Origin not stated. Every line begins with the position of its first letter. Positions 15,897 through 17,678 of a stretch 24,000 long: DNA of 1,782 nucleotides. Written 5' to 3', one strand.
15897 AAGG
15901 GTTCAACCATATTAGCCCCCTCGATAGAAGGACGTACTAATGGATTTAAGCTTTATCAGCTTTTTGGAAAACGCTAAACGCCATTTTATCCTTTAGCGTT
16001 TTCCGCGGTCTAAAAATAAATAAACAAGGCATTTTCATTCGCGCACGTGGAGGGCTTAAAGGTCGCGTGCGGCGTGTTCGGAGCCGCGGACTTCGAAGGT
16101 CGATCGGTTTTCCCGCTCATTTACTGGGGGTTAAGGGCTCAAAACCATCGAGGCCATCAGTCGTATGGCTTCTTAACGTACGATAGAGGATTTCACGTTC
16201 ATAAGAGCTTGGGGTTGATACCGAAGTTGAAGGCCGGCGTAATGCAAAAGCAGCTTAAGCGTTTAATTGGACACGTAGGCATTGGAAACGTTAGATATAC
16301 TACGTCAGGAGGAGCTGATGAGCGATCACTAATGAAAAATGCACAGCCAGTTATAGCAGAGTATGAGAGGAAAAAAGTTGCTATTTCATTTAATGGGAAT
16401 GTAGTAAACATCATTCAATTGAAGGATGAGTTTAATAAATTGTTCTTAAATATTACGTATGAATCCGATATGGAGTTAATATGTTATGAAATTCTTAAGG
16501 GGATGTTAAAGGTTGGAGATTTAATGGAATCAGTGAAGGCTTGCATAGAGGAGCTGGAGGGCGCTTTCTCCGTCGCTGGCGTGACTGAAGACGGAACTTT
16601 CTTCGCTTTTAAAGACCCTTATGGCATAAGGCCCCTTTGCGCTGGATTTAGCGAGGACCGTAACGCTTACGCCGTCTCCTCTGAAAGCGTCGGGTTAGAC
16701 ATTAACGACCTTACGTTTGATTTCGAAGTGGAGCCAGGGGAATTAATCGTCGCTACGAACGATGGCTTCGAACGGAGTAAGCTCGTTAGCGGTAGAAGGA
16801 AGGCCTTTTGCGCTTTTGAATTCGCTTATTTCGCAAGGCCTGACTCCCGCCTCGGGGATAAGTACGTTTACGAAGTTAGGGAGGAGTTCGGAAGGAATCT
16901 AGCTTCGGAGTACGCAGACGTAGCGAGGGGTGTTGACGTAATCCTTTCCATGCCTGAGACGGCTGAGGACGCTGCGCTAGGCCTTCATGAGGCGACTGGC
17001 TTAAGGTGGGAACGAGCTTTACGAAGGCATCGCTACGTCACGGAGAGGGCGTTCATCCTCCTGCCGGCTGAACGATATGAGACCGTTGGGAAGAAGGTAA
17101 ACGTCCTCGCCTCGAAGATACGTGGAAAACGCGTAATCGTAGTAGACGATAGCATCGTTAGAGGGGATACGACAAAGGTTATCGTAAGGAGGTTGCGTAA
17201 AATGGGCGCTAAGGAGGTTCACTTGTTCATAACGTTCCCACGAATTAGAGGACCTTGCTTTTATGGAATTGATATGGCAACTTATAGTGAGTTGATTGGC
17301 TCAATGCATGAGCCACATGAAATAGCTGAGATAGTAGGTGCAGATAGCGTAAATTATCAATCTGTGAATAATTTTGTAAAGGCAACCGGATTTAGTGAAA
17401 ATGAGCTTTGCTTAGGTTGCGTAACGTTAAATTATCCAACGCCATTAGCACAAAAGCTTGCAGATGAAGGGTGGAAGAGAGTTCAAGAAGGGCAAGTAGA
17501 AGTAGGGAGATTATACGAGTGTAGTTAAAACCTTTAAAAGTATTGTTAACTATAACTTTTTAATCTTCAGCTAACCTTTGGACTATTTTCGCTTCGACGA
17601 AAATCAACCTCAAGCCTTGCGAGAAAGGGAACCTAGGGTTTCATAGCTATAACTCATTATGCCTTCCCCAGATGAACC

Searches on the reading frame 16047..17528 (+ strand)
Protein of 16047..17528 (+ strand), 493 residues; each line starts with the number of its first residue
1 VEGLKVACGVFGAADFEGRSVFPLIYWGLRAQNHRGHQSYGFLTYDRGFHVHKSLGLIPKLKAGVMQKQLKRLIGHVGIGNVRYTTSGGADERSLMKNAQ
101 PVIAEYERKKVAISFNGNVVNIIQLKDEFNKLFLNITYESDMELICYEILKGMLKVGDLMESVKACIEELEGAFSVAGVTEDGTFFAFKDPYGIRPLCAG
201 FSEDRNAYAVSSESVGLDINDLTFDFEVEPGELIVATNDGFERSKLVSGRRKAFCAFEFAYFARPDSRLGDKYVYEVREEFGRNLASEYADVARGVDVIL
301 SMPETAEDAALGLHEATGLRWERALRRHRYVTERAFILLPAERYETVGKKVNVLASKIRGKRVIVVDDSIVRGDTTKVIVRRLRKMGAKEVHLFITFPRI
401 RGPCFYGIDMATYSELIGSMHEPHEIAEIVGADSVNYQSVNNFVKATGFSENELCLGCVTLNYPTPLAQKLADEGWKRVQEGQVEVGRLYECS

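Call 49: list_cluster_members(proteins=[P0001, P0121, window:16047-17528:+, window:22254-23096:-])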
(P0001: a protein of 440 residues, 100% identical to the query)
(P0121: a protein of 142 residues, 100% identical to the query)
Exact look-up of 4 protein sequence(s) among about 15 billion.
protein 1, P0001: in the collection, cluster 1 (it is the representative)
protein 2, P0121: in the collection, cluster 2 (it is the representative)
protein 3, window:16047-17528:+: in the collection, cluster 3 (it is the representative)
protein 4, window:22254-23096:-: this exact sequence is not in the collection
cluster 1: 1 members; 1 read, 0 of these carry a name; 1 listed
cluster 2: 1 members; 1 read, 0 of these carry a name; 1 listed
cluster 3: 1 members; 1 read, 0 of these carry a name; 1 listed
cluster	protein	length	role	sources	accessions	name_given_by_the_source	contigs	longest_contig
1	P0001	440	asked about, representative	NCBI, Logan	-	-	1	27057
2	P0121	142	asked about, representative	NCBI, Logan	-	-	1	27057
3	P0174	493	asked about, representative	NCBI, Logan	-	-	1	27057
